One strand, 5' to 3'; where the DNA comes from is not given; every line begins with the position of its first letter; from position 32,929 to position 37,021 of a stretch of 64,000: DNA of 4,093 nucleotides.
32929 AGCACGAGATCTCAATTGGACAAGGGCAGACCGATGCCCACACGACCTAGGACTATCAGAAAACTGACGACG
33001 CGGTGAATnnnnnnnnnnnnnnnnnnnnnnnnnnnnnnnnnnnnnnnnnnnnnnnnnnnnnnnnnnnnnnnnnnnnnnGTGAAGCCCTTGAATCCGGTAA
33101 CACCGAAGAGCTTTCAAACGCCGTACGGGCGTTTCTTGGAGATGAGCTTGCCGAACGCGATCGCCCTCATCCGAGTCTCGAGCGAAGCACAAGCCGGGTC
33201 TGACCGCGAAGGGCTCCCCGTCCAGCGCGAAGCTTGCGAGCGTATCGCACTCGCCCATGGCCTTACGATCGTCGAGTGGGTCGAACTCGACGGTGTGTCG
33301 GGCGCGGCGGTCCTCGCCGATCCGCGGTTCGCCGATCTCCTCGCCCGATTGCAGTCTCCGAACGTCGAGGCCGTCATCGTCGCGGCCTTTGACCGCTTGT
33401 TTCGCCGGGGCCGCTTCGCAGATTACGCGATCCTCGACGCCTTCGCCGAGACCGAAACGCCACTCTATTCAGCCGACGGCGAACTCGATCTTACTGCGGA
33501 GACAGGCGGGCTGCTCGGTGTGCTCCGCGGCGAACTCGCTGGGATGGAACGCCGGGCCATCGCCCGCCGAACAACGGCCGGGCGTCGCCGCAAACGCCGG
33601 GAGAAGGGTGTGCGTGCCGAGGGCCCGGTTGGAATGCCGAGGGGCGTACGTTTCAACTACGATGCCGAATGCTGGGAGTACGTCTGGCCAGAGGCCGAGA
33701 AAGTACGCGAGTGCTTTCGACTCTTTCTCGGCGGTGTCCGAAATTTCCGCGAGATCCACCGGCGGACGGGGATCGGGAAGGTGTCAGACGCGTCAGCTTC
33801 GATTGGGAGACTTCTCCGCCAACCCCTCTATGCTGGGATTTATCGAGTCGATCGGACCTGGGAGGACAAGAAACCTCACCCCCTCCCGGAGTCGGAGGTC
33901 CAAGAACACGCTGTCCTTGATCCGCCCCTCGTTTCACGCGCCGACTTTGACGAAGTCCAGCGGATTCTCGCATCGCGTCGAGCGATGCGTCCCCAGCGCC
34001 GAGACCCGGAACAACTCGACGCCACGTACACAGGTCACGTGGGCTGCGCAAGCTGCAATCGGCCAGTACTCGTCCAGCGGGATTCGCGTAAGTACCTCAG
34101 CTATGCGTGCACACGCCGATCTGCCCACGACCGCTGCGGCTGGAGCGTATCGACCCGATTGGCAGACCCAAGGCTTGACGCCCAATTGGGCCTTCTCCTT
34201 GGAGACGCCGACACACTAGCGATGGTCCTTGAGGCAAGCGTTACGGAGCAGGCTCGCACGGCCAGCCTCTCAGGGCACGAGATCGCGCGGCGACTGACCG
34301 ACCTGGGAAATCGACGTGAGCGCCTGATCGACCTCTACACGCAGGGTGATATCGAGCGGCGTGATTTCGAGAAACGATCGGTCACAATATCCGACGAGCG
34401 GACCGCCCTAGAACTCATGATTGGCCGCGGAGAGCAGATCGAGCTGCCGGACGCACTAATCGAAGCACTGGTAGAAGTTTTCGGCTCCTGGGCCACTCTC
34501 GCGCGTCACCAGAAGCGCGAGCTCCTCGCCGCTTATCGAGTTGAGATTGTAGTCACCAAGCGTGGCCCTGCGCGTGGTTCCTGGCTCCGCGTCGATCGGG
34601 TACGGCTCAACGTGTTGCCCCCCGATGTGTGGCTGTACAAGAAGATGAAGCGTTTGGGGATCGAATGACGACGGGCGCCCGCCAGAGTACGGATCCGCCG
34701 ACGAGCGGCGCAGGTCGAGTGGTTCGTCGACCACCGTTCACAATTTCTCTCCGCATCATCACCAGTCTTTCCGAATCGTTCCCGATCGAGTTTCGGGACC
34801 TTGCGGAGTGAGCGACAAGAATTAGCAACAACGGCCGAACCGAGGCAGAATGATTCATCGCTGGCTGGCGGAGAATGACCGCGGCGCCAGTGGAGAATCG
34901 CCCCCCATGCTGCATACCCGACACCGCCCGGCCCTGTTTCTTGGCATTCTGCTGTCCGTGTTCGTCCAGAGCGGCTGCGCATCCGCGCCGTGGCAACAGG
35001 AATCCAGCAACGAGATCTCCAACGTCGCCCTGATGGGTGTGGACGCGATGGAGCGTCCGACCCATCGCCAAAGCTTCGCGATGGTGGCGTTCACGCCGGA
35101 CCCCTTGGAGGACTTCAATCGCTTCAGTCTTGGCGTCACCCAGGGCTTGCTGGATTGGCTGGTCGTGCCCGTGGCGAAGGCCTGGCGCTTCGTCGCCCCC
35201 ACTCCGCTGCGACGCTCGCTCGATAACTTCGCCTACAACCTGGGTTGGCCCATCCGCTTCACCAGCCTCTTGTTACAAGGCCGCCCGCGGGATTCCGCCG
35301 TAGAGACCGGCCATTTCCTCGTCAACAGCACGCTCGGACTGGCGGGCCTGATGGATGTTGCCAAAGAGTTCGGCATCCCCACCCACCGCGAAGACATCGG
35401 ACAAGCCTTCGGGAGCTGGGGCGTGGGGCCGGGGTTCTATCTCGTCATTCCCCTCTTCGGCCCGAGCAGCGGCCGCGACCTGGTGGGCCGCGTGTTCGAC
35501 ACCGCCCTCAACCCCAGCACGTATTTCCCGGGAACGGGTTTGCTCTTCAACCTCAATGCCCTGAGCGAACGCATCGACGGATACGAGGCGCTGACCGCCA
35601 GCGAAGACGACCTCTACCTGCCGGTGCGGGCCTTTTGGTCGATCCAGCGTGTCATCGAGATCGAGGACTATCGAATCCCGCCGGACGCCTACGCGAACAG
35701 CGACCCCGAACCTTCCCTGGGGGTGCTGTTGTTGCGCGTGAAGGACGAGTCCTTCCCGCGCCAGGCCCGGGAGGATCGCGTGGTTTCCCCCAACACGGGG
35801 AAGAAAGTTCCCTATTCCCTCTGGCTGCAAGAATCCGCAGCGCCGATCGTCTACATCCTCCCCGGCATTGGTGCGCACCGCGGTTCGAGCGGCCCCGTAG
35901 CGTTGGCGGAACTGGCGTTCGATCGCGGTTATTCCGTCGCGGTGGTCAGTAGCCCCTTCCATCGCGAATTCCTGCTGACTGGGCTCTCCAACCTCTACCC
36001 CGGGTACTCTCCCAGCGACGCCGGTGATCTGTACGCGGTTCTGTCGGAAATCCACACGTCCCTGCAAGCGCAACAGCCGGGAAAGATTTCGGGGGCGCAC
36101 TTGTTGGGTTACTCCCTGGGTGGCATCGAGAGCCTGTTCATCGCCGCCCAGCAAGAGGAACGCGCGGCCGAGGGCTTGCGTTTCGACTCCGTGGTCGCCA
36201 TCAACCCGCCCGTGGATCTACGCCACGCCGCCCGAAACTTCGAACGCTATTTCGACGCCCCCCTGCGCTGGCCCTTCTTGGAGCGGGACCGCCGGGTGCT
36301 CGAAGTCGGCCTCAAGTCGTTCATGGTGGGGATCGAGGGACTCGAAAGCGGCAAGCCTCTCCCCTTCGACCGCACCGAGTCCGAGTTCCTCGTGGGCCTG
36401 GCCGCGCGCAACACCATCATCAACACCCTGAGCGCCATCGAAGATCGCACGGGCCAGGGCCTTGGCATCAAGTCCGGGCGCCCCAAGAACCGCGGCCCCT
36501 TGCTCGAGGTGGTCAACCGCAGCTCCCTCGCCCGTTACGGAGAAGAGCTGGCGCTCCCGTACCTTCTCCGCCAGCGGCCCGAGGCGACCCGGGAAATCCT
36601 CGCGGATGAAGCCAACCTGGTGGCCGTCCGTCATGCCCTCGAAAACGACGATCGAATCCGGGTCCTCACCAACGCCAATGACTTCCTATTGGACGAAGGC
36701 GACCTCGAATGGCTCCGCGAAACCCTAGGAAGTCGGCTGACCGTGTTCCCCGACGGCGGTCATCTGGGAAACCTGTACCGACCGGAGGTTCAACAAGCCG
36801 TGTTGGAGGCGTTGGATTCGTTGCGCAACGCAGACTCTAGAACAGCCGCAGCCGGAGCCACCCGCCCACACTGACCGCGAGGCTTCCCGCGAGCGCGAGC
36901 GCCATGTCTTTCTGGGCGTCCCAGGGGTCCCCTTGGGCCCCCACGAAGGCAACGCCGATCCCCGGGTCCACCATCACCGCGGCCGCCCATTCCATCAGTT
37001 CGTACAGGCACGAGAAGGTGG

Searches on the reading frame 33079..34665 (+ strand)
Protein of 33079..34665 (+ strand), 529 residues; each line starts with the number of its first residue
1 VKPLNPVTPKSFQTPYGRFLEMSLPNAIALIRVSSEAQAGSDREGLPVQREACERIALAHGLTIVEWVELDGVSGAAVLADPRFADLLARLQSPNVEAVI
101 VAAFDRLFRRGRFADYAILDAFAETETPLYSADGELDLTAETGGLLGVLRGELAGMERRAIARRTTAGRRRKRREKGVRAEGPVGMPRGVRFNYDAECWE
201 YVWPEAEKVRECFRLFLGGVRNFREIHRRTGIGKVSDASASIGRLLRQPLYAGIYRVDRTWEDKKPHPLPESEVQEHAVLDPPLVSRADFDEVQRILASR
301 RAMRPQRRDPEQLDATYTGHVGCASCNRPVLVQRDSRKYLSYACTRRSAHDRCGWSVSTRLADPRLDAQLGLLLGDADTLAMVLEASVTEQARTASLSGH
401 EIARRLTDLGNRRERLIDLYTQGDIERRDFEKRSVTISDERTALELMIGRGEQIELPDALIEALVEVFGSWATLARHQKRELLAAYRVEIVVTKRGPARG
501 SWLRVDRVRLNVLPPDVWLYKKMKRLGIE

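Call 92: search_protein_families(library=pfam, max_evalue=0.001, proteins=[window:33079-34665:+])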
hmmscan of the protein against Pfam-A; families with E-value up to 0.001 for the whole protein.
window:33079-34665:+ (529 aa): 2 families
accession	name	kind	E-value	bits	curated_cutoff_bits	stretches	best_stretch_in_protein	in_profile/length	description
PF00239.26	Resolvase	-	7.4e-20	72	23.3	1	27-175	1-142/145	Resolvase, N terminal domain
PF07508.19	Recombinase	-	5.7e-09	36.6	21.1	1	205-300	3-102/102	Recombinase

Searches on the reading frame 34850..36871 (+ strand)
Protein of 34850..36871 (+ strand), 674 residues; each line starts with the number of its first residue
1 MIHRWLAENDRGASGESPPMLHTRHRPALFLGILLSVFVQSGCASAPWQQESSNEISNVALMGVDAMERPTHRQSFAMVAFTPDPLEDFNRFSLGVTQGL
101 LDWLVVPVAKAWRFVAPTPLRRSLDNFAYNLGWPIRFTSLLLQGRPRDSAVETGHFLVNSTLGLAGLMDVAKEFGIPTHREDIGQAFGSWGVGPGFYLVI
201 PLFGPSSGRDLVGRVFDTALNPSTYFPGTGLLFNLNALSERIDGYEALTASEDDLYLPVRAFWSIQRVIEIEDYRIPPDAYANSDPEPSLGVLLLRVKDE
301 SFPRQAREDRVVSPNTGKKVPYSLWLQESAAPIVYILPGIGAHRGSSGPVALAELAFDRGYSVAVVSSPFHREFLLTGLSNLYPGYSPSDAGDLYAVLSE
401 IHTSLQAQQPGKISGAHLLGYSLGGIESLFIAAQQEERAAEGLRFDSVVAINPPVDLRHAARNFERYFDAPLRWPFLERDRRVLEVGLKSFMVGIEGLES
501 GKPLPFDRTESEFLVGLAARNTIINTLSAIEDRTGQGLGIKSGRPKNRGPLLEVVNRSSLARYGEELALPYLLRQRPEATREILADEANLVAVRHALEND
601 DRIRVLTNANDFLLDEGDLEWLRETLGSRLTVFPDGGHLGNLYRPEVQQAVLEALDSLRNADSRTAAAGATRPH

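Call 92: search_protein_families(library=pfam, max_evalue=0.001, proteins=[window:34850-36871:+])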
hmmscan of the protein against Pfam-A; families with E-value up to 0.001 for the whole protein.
window:34850-36871:+ (674 aa): 2 families
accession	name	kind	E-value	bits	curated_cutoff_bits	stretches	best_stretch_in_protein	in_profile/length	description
PF04333.18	MlaA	-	2.8e-49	167.8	25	1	84-265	3-190/195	MlaA lipoprotein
PF00561.26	Abhydrolase_1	-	8.5e-06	26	25.8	1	332-472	1-128/245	alpha/beta hydrolase fold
